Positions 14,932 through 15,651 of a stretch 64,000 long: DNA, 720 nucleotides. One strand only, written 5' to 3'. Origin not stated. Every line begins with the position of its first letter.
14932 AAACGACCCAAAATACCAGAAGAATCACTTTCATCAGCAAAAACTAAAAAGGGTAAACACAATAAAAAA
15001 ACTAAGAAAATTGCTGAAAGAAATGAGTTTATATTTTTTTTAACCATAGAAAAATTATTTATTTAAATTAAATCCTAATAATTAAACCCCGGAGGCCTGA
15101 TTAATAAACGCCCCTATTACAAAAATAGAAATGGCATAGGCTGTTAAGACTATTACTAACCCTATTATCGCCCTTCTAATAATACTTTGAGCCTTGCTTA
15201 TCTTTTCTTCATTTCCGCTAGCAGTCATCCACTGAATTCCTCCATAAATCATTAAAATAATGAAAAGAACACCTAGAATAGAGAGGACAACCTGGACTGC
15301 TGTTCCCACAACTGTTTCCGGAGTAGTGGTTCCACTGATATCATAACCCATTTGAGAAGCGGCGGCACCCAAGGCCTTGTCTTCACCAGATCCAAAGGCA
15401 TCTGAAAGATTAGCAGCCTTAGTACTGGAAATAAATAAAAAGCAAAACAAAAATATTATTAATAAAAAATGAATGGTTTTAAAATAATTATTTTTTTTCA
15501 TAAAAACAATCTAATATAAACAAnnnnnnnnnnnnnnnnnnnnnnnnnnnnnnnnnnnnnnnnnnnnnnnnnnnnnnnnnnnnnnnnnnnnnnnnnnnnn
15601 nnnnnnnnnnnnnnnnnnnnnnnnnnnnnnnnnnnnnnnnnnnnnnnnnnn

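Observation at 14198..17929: Eight tandem TrbC/VirB2-like 'T4SS pilin' paralogs with no secretion machinery in view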

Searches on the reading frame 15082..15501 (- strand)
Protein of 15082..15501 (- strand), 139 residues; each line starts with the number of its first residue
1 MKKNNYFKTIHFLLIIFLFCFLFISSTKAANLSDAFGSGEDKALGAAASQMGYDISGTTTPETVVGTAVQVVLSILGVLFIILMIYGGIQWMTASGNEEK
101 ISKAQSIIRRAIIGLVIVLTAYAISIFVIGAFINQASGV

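Call 3: search_protein_families(library=pfam, proteins=[window:15082-15501:-], max_evalue=1)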
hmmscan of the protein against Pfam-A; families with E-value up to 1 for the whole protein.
window:15082-15501:- (139 aa): 7 families
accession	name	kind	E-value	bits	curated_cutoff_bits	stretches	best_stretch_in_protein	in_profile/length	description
PF18895.5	T4SS_pilin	-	9.5e-10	38.9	26.6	1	58-125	2-68/71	Type IV secretion system pilin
PF06664.17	WLS-like_TM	-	1.2e-05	25.3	28.3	1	4-132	108-211/247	Wntless-like, transmembrane domain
PF04290.18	DctQ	-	0.0067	16.8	28.3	1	67-136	63-130/132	Tripartite ATP-independent periplasmic transporters, DctQ component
PF04973.17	NMN_transporter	-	0.016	15.6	27.3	1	74-132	49-102/175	Nicotinamide mononucleotide transporter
PF12420.13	DUF3671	-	0.026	14.4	34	1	6-86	155-207/223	Fam-L, Fam-M like protein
PF07331.16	TctB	-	0.089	13.4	29.1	1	15-133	6-93/137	Tripartite tricarboxylate transporter TctB family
PF05478.16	Prominin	-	0.31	9.5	34.3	1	70-133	93-162/799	Prominin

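Call 4: search_protein_families(library=ncbifam, proteins=[window:15082-15501:-], max_evalue=1)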
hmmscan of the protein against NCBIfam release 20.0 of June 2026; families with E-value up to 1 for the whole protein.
window:15082-15501:- (139 aa): 5 families
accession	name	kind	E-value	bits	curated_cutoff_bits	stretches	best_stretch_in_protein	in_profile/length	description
NF045849.1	ICE_MMCAP2_0565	equivalog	1.3e-08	34.4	40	1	64-131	12-79/80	Mbov_0395 family pilin-like conjugal transfer protein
TIGR00810.1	secG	equivalog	0.018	15.1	30.85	1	7-85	4-67/73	preprotein translocase subunit SecG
NF045610.1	acin_4_helix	equivalog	0.076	13.1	50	1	64-131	33-102/131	putative four-helix membrane protein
NF009951.1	PRK13415.1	equivalog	0.083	12.6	242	1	67-94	68-95/219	flagella biosynthesis regulatory protein FliZ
NF043065.1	MMSYN1_0478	equivalog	0.44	10.4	170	1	68-135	45-110/190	MFS transporter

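Call 16: find_homologous_proteins(query=window:15082-15501:-, max_evalue=0.001)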
Query window:15082-15501:- (139 aa): 172 proteins with E <= 0.001 among 215 candidates; the best 120 are listed.
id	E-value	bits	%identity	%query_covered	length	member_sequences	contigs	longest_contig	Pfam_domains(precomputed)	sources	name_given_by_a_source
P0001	1.9e-79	282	100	100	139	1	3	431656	PF18895.6,PF06664.18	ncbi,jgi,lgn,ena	-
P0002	1.0e-58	215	76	97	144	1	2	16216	PF18895.6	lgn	-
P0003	2.1e-52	195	66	99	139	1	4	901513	PF18895.6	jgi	jgi:hypothetical protein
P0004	9.6e-37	144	56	96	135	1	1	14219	PF18895.6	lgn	-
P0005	4.5e-33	132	48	68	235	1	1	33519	PF18895.6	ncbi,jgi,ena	-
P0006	6.6e-33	132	53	62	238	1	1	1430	PF18895.6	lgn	-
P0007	3.5e-32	129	45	68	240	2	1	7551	PF18895.6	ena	-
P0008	7.0e-30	122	51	97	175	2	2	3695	PF18895.6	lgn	-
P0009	1.4e-29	121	48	97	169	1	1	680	PF18895.6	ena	-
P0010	1.9e-28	117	54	86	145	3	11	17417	PF18895.6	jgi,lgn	jgi:hypothetical protein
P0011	2.2e-27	114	56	83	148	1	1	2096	PF18895.6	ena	-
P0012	9.1e-27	112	50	84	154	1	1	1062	PF18895.6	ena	-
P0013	1.3e-26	111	52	93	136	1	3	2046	PF18895.6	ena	-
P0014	1.9e-26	111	53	79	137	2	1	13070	PF18895.6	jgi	-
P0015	3.0e-26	110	50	90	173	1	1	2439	PF18895.6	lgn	-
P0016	3.1e-26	110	53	74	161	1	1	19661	PF18895.6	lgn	-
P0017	8.7e-26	109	52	90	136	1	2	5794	PF18895.6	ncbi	ncbi:MAG: Mbov_0395 family pilin-like conjugal transfer protein [Patescibacteria group bacterium]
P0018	1.0e-25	108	51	88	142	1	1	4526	PF18895.6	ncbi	-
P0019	1.0e-25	108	51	93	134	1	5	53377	PF18895.6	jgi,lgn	jgi:hypothetical protein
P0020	1.3e-25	108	51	88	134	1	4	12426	PF18895.6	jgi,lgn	jgi:hypothetical protein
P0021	1.3e-25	108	46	90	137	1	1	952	PF18895.6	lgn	-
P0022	1.6e-25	108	53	83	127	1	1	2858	PF18895.6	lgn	-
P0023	1.9e-25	107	54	74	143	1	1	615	PF18895.6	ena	-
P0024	4.1e-25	106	45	94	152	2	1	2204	PF18895.6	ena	-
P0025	6.0e-25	106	51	82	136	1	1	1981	PF18895.6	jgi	jgi:hypothetical protein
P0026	6.3e-25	106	53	73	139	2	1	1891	PF18895.6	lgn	-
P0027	6.5e-25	106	53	90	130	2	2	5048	PF18895.6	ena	-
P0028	1.4e-24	105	54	73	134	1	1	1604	PF18895.6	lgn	-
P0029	2.0e-24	104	51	97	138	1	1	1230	PF18895.6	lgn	-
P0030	1.0e-23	102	53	72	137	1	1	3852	PF18895.6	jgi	jgi:TRAP-type C4-dicarboxylate transport system permease small subunit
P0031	4.5e-23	100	47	77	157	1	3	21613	PF18895.6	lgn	-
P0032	4.8e-23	100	48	78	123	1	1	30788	PF18895.6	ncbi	-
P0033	5.5e-23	100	43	96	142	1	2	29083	PF18895.6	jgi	jgi:hypothetical protein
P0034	1.1e-22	99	47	91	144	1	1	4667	PF18895.6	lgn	-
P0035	1.1e-22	99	49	79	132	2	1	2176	PF18895.6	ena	-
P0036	1.5e-22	98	46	92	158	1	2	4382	PF18895.6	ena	-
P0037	2.2e-22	98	61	59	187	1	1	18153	PF18895.6,PF00520.38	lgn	-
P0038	2.9e-22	97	52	77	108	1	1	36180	PF18895.6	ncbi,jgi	-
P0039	4.7e-22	97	53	63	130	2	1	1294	PF18895.6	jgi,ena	-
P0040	7.2e-22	96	44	95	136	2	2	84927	PF18895.6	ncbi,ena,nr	ncbi:hypothetical protein KAJ89_05930 [Candidatus Parcubacteria bacterium]|nr:hypothetical protein [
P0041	8.0e-22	96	60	59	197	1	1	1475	PF18895.6,PF00520.38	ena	-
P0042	1.0e-21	95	49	76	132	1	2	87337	PF18895.6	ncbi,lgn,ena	-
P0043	1.5e-21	95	46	97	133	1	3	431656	PF18895.6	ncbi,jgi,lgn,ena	-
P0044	2.2e-21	94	48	83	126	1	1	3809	PF18895.6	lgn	-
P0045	3.2e-21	94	44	85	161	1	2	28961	PF18895.6,PF04956.19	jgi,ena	-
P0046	4.4e-21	93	47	73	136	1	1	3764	PF18895.6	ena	-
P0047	5.8e-21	93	45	91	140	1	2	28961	PF18895.6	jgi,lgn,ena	-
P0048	6.4e-21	93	43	96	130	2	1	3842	PF18895.6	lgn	-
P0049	8.9e-21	92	50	76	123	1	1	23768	PF18895.6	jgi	jgi:cytochrome bd-type quinol oxidase subunit 2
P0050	9.8e-21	92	45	80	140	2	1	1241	PF18895.6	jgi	jgi:hypothetical protein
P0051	1.5e-20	92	46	73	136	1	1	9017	PF18895.6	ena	-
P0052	1.8e-20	91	55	70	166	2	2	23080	PF18895.6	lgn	-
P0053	1.9e-20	91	54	60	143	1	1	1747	PF18895.6,PF04956.19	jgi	jgi:amino acid transporter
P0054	2.8e-20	91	44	94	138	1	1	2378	PF18895.6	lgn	-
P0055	2.8e-20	91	43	99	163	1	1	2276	PF18895.6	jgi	jgi:TRAP-type C4-dicarboxylate transport system permease small subunit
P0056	3.3e-20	91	43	93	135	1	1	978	PF18895.6,PF27259.1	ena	-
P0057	3.5e-20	91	42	92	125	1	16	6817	PF18895.6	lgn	-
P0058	4.1e-20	90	41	89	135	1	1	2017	PF18895.6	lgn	-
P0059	4.9e-20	90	50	73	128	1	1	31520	PF18895.6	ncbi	-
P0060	5.1e-20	90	46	87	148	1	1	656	PF18895.6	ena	-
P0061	5.2e-20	90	44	89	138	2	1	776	PF18895.6,PF27259.1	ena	-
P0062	6.5e-20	90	46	73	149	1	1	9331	PF18895.6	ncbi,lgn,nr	ncbi:MAG: pilin [Candidatus Pacebacteria bacterium]|nr:pilin [Candidatus Paceibacterota bacterium]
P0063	8.0e-20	89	46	83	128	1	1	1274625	PF18895.6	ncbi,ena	-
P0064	1.5e-19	88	46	80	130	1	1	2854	PF18895.6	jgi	-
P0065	4.1e-19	87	50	86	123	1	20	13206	PF18895.6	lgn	-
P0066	5.0e-19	87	44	86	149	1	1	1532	PF18895.6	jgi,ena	-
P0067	5.2e-19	87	52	66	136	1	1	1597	PF18895.6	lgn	-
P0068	5.7e-19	87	42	82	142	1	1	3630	PF18895.6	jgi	jgi:heme/copper-type cytochrome/quinol oxidase subunit 4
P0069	8.6e-19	86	40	86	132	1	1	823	PF18895.6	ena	-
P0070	2.1e-18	85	41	92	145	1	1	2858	PF18895.6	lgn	-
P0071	2.4e-18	85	40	96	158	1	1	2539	PF18895.6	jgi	jgi:hypothetical protein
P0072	2.4e-18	85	58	50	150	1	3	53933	PF18895.6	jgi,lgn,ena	-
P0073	2.5e-18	85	44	91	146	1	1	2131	PF18895.6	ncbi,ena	-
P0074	2.6e-18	84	40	94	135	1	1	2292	PF18895.6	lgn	-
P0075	2.7e-18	84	42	88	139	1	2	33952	PF18895.6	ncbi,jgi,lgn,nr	ncbi:hypothetical protein HQ571_01940 [Candidatus Kuenenbacteria bacterium]|nr:hypothetical protein 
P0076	2.9e-18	84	47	72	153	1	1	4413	PF18895.6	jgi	jgi:cytochrome bd-type quinol oxidase subunit 2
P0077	3.7e-18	84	48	81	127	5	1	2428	PF18895.6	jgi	-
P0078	4.7e-18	84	50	78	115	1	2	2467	PF18895.6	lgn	-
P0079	5.1e-18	83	41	86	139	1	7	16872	PF18895.6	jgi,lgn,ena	-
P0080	7.6e-18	83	42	83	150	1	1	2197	PF18895.6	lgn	-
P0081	8.3e-18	83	54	66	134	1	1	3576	PF18895.6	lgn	-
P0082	9.0e-18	83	53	66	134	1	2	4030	PF18895.6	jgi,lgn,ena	-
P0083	1.1e-17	82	41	83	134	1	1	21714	PF18895.6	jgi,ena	-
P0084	1.2e-17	82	55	50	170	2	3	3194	PF18895.6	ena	-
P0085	1.7e-17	82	46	94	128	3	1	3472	PF18895.6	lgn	-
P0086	2.3e-17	81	42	76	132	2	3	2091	PF18895.6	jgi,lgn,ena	-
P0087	2.4e-17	81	47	62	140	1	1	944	PF18895.6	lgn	-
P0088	2.5e-17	81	50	59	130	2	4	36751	PF18895.6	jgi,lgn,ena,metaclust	metaclust:\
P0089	2.9e-17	81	41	82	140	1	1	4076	PF18895.6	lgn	-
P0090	3.4e-17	81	50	52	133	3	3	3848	PF18895.6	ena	-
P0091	4.5e-17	80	47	63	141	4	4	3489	PF18895.6,PF06157.17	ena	-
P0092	5.2e-17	80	44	89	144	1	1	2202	PF18895.6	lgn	-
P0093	8.4e-17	80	59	37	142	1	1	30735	PF18895.6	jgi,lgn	jgi:amino acid transporter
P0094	9.6e-17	79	43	85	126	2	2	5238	PF18895.6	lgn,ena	-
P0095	1.0e-16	79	49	67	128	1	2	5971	PF18895.6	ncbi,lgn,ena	-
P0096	1.0e-16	79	55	53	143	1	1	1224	PF18895.6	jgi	-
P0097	1.1e-16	79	58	47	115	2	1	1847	PF18895.6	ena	-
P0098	1.2e-16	79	44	93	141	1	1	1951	PF18895.6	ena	-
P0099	1.3e-16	79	46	69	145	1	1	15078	PF18895.6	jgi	-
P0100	1.6e-16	79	41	88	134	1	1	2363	PF18895.6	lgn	-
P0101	2.1e-16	78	36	93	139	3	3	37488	PF18895.6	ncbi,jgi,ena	-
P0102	2.3e-16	78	45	63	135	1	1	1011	PF18895.6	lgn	-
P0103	2.8e-16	78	38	83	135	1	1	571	PF18895.6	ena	-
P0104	2.9e-16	78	40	96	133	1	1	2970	PF18895.6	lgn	-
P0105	3.2e-16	78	44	58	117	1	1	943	PF18895.6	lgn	-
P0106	4.3e-16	77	53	53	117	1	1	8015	PF18895.6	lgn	-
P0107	4.7e-16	77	38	90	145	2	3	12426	PF18895.6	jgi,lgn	jgi:cytochrome bd-type quinol oxidase subunit 2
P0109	5.3e-16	77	48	72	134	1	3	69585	PF18895.6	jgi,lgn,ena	jgi:hypothetical protein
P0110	5.4e-16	77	56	52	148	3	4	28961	PF18895.6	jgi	-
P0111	5.4e-16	77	53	50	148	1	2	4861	PF18895.6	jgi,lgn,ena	jgi:heme/copper-type cytochrome/quinol oxidase subunit 2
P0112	7.0e-16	77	52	63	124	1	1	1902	PF18895.6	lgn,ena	-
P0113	7.1e-16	77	47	70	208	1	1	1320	PF18895.6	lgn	-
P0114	7.2e-16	77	46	65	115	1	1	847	PF18895.6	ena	-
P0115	9.1e-16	76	41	87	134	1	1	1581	PF18895.6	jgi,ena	-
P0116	9.7e-16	76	45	86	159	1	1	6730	PF18895.6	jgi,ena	-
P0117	9.9e-16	76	52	54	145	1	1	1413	PF18895.6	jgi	jgi:amino acid transporter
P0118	1.1e-15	76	42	84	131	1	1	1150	PF18895.6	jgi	-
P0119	1.1e-15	76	39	99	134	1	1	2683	PF18895.6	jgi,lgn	jgi:hypothetical protein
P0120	1.2e-15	76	42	86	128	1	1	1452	PF18895.6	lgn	-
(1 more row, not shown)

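Call 18: find_encoding_contigs(protein=P0003, flank=10000, max_places=3)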
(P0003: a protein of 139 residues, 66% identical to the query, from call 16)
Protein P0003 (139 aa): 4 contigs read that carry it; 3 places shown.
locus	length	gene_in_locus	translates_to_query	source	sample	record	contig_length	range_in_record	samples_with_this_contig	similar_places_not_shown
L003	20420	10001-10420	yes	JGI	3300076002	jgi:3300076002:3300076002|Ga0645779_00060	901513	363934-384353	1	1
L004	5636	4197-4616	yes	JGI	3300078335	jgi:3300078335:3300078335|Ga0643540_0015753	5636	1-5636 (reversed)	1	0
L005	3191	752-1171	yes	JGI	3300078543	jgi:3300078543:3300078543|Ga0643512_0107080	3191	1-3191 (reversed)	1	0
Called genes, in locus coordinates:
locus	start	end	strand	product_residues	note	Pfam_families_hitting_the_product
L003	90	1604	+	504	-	PF13541:ChlI, PF01078:Mg_chelatase, PF07728:AAA_5 (weak), PF13335:Mg_chelatase_C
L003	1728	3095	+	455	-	PF01547:SBP_bac_1, PF13416:SBP_bac_8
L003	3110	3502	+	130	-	PF18895:T4SS_pilin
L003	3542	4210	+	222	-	PF01381:HTH_3 (faint), PF12844:HTH_19, PF13413:HTH_25, PF09136:Glucodextran_B (weak)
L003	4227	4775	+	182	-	PF01209:Ubie_methyltran, PF13847:Methyltransf_31, PF08241:Methyltransf_11 (weak), PF13649:Methyltransf_25 (weak)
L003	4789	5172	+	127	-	-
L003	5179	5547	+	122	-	PF02021:UPF0102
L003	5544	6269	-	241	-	PF00535:Glycos_transf_2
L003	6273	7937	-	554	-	-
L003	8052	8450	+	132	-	PF18895:T4SS_pilin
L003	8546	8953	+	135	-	PF04956:TrbC (faint), PF18895:T4SS_pilin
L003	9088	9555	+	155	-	PF18895:T4SS_pilin (weak)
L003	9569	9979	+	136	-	PF18895:T4SS_pilin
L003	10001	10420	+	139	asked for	PF18895:T4SS_pilin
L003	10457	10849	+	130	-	PF18895:T4SS_pilin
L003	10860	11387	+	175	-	PF18895:T4SS_pilin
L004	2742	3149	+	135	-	PF04956:TrbC (faint), PF18895:T4SS_pilin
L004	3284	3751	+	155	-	PF18895:T4SS_pilin (weak)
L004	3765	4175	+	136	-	PF18895:T4SS_pilin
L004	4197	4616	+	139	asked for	PF18895:T4SS_pilin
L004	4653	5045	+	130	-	PF18895:T4SS_pilin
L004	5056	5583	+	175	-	PF18895:T4SS_pilin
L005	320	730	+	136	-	PF18895:T4SS_pilin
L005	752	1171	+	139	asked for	PF18895:T4SS_pilin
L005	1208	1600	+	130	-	PF18895:T4SS_pilin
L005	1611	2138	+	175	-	PF18895:T4SS_pilin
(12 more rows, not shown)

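Call 20: find_encoding_contigs(protein=P0063, flank=10000, max_places=2)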
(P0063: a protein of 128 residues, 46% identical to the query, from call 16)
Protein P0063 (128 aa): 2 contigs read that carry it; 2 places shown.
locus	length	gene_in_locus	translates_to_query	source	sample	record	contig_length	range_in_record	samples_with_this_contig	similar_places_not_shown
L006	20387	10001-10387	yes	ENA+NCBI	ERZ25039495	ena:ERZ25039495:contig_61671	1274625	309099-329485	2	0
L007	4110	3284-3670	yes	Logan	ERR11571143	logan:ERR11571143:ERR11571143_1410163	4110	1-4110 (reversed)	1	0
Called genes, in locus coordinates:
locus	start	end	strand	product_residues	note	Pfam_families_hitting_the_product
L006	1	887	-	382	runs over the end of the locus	PF13439:Glyco_transf_4 (weak), PF00534:Glycos_transf_1, PF13692:Glyco_trans_1_4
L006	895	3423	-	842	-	PF13231:PMT_2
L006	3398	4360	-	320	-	PF00535:Glycos_transf_2, PF13641:Glyco_tranf_2_3 (weak)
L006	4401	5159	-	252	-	PF00535:Glycos_transf_2, PF10111:Glyco_tranf_2_2, PF13641:Glyco_tranf_2_3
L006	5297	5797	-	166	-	-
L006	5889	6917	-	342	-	-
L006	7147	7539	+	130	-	PF18895:T4SS_pilin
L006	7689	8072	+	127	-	PF18895:T4SS_pilin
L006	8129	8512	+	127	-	PF18895:T4SS_pilin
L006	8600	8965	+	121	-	PF18895:T4SS_pilin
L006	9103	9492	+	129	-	PF18895:T4SS_pilin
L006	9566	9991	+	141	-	PF18895:T4SS_pilin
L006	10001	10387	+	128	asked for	PF18895:T4SS_pilin (weak)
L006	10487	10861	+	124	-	PF18895:T4SS_pilin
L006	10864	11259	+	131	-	PF18895:T4SS_pilin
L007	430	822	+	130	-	PF18895:T4SS_pilin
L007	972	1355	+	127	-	PF18895:T4SS_pilin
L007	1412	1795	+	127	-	PF18895:T4SS_pilin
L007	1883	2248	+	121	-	PF18895:T4SS_pilin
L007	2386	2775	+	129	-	PF18895:T4SS_pilin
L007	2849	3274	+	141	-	PF18895:T4SS_pilin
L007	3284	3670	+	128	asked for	PF18895:T4SS_pilin (weak)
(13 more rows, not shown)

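Call 21: find_encoding_contigs(protein=P0040, flank=10000, max_places=2)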
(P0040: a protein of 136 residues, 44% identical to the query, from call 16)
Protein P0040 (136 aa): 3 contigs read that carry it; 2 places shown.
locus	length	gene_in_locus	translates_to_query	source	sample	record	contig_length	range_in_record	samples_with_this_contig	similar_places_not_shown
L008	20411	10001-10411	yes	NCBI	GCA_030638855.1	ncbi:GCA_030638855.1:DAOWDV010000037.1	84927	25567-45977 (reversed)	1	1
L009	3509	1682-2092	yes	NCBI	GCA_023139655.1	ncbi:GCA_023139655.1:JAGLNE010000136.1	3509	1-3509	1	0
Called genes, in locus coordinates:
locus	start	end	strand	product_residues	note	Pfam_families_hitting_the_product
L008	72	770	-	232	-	PF02353:CMAS (weak), PF13489:Methyltransf_23, PF01728:FtsJ (weak), PF13847:Methyltransf_31, PF08241:Methyltransf_11, PF08242:Methyltransf_12, PF13649:Methyltransf_25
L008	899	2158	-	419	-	PF13439:Glyco_transf_4, PF13579:Glyco_trans_4_4, PF13477:Glyco_trans_4_2, PF20706:GT4-conflict, PF00534:Glycos_transf_1, PF13692:Glyco_trans_1_4, PF13524:Glyco_trans_1_2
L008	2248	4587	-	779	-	PF13231:PMT_2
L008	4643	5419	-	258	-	PF00535:Glycos_transf_2, PF10111:Glyco_tranf_2_2 (weak)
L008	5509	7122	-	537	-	-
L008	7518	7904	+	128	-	PF18895:T4SS_pilin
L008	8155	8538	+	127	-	PF18895:T4SS_pilin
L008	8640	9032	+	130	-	PF18895:T4SS_pilin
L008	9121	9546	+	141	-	PF18895:T4SS_pilin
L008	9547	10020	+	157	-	PF18895:T4SS_pilin (weak)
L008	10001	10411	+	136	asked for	PF18895:T4SS_pilin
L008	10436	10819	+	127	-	PF18895:T4SS_pilin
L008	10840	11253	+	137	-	PF18895:T4SS_pilin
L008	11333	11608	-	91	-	-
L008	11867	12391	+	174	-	-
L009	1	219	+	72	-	PF18895:T4SS_pilin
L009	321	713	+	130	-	PF18895:T4SS_pilin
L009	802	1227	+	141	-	PF18895:T4SS_pilin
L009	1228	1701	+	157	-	PF18895:T4SS_pilin (weak)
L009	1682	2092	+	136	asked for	PF18895:T4SS_pilin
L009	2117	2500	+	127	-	PF18895:T4SS_pilin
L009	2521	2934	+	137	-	PF18895:T4SS_pilin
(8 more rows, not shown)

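Call 25: find_related_loci(query=A1, collection=genome_contigs, flank=10000)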
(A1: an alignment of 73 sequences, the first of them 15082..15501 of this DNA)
Query A1 (139 aa) in genome_contigs; peptide patterns used: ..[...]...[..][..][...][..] (x = any residue, [..] = any of these).
598 stretches matched a pattern (row limit reached: there are more); 593 encode a relative of the query (tblastn E <= 1e-3); the best 80 are kept; 80 distinct loci.
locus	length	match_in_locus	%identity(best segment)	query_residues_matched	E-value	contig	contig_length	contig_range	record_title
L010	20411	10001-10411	47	1-133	2e-36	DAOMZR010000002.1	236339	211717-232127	MAG TPA_asm: bacterium isolate AMR_MDS_3994 NODE_8_length_236339_cov_124.255239, whole genome shotgun sequence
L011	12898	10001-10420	52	1-139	4e-34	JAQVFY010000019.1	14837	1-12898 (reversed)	MAG: Patescibacteria group bacterium isolate STE_17 NODE_9515_length_14837_cov_4.105642_Sandtown_E, whole genome shotgun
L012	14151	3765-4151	46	3-133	2e-33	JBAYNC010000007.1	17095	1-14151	MAG: Patescibacteria group bacterium isolate SO_2016_LW1_55 scaffold03324_LW64-88_2016, whole genome shotgun sequence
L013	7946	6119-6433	57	21-129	9e-32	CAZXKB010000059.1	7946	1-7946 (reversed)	MAG TPA_asm: uncultured Gammaproteobacteria bacterium isolate SRP185410_co1_438 genome assembly, contig: k141_323984, wh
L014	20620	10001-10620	43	1-136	1e-31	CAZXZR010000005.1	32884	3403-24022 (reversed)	MAG TPA_asm: uncultured Gammaproteobacteria bacterium isolate SRP098346_co1_171 genome assembly, contig: NODE_882_length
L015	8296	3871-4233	49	13-132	1e-30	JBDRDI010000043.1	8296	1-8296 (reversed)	MAG: bacterium isolate MEGAHIT-group-1.240 k141_378586, whole genome shotgun sequence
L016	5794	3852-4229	52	5-129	2e-30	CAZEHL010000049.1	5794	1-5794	MAG TPA_asm: uncultured Gammaproteobacteria bacterium isolate SRP252850_co1_18 genome assembly, contig: NODE_25953_lengt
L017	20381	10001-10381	41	8-135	1e-29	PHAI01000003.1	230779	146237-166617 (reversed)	MAG: Candidatus Falkowbacteria bacterium HGW-Falkowbacteria-1 08E140C01_scaffold_151, whole genome shotgun sequence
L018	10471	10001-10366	47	5-129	2e-29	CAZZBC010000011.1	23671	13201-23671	MAG TPA_asm: uncultured Gammaproteobacteria bacterium isolate binchicken_co232_117 genome assembly, contig: NODE_3963_le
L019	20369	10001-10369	50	14-122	3e-29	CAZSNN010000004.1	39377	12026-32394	MAG TPA_asm: uncultured Gammaproteobacteria bacterium isolate binchicken_co45_657 genome assembly, contig: NODE_1400_len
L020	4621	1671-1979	53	29-129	2e-29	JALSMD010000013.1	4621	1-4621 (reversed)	MAG: Candidatus Falkowbacteria bacterium isolate 355-202_metabat2_scaf2bin.072 355-202_scaffold_12040_c1, whole genome s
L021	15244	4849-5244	50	3-122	1e-28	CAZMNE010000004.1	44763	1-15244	MAG TPA_asm: uncultured Gammaproteobacteria bacterium isolate binchicken_co173_189 genome assembly, contig: NODE_2815_le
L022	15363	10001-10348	49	8-128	9e-29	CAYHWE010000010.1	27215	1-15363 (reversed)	MAG TPA_asm: uncultured Gammaproteobacteria bacterium isolate ERP119705_co15_594 genome assembly, contig: NODE_1499_leng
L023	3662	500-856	49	4-129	1e-28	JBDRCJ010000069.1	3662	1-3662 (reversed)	MAG: Patescibacteria group bacterium isolate MEGAHIT-group-1.177 k141_2071614, whole genome shotgun sequence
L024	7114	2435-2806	48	2-129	2e-28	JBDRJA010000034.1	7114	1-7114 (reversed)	MAG: Patescibacteria group bacterium isolate MEGAHIT-group-1.615 k141_4547159, whole genome shotgun sequence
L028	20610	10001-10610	48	1-134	6e-28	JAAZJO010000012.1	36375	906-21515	MAG: Candidatus Falkowbacteria bacterium isolate AS21ysBPME_294 211169_AS21, whole genome shotgun sequence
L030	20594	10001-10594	44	1-137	1e-27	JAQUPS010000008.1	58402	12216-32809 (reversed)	MAG: Patescibacteria group bacterium isolate STD1_31 NODE_1015_length_58402_cov_7.162042_Sandtown_D1, whole genome shotg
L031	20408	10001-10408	45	1-129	1e-27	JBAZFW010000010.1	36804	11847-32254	MAG: Patescibacteria group bacterium isolate SO_2017_LW3_29 NODE_2685_length_36804_cov_3.374540_LW162_2017, whole genome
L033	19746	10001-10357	44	14-129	3e-27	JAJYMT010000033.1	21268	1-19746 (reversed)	MAG: bacterium isolate DBS2-4.bin161 NODE_4289_length_21268_cov_1.36753, whole genome shotgun sequence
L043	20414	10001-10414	44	1-129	2e-26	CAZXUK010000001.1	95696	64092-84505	MAG TPA_asm: uncultured Gammaproteobacteria bacterium isolate binchicken_co13_442 genome assembly, contig: NODE_105_leng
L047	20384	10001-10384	43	1-137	2e-26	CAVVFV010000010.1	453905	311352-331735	MAG: Candidatus Falkowbacteria bacterium isolate MFD01188.bin.1.43 genome assembly, contig: contig_48026, whole genome s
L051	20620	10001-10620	45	5-130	5e-26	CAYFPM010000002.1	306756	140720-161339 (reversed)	MAG TPA_asm: uncultured Gammaproteobacteria bacterium isolate ERP019367_co2_132 genome assembly, contig: NODE_27_length_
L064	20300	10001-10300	46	33-132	1e-24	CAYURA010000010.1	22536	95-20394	MAG TPA_asm: uncultured Gammaproteobacteria bacterium isolate SRP192927_co2_129 genome assembly, contig: NODE_3392_lengt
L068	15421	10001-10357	45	3-128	1e-24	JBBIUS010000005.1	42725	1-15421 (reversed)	MAG: Candidatus Falkowbacteria bacterium isolate ETS170220_bin_59 NODE_661_length_42725_cov_5.26795, whole genome shotgu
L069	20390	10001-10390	39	2-128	1e-24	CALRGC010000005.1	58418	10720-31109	MAG: Candidatus Magasanikbacteria bacterium isolate Ike-150m-44 genome assembly, contig: Ike-150-c187, whole genome shot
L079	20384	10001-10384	41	4-129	5e-24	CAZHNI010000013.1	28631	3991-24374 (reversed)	MAG TPA_asm: uncultured Gammaproteobacteria bacterium isolate SRP257259_co1_325 genome assembly, contig: NODE_1780_lengt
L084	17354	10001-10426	37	4-127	7e-24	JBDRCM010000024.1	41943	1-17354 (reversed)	MAG: bacterium isolate MEGAHIT-group-1.185 k141_13634530, whole genome shotgun sequence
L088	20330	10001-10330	44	23-137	1e-23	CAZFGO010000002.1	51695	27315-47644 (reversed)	MAG TPA_asm: uncultured Gammaproteobacteria bacterium isolate SRP093762_co1_14 genome assembly, contig: NODE_410_length_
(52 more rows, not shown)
